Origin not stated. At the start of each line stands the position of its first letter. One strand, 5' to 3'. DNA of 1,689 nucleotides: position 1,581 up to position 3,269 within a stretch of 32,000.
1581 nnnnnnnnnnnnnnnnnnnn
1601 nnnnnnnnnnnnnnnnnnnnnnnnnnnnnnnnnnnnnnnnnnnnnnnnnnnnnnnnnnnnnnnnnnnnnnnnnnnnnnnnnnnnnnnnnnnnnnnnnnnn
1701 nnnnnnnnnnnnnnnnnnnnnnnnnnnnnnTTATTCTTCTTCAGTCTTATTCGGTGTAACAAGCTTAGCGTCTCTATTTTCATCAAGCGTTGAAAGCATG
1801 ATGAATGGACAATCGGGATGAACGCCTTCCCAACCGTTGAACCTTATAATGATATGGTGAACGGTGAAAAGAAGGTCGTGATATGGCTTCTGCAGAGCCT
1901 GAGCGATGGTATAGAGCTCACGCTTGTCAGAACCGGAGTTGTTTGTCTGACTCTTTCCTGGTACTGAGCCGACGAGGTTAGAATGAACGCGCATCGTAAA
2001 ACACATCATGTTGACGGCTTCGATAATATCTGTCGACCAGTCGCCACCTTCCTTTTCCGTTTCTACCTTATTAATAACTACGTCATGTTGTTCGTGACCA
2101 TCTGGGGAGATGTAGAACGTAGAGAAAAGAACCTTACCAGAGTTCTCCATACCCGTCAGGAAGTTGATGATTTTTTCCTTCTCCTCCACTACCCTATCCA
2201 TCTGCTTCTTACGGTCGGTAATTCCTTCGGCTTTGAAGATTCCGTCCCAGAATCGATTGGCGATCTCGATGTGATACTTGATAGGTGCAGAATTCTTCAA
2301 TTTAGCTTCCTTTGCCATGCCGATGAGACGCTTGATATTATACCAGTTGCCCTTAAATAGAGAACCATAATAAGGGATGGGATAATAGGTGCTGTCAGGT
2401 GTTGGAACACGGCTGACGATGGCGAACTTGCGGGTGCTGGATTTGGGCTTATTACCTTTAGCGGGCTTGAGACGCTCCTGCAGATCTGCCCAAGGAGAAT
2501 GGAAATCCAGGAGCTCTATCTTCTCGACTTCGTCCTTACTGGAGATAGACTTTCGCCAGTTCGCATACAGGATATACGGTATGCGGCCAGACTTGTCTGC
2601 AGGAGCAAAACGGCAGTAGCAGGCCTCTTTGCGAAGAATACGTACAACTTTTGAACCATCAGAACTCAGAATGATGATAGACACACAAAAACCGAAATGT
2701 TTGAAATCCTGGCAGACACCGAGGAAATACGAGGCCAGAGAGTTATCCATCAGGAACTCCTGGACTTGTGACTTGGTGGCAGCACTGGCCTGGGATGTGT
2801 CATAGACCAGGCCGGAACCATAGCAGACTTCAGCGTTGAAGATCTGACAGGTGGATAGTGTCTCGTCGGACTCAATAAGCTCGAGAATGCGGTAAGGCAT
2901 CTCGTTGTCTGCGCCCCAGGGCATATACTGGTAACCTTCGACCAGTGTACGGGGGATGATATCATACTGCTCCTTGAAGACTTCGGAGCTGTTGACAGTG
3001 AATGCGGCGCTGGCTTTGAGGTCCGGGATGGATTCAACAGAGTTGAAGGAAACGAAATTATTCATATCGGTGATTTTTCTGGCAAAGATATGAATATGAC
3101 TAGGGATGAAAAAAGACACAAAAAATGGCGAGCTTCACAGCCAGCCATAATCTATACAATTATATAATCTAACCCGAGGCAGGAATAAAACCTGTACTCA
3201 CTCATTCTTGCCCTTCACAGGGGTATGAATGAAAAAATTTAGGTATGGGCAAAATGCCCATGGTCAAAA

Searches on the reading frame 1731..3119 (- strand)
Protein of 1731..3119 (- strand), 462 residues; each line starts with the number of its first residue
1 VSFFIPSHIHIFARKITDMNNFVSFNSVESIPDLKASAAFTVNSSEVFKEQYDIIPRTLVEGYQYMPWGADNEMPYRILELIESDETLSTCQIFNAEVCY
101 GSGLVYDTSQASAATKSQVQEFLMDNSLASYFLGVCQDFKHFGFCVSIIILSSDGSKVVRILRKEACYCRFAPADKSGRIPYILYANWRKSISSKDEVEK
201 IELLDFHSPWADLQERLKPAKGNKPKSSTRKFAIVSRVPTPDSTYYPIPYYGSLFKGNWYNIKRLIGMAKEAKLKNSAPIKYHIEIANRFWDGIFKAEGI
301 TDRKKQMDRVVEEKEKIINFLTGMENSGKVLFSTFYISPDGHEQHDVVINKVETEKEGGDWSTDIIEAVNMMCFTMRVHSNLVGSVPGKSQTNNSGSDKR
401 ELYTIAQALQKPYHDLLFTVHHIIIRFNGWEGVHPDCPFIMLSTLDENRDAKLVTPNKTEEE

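Call 72: search_protein_families(library=phrogs, proteins=[window:1731-3119:-], max_evalue=0.001)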
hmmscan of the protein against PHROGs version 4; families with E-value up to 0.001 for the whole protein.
window:1731-3119:- (462 aa): 1 family
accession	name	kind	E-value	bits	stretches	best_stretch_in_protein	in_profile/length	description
phrog_11226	-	head and packaging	0.00061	19.9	0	65-205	24-162/388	portal protein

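Call 115: search_protein_families(library=pfam, proteins=[window:1731-3119:-], max_evalue=0.001)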
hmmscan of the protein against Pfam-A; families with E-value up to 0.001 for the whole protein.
window:1731-3119:- (462 aa): 0 families
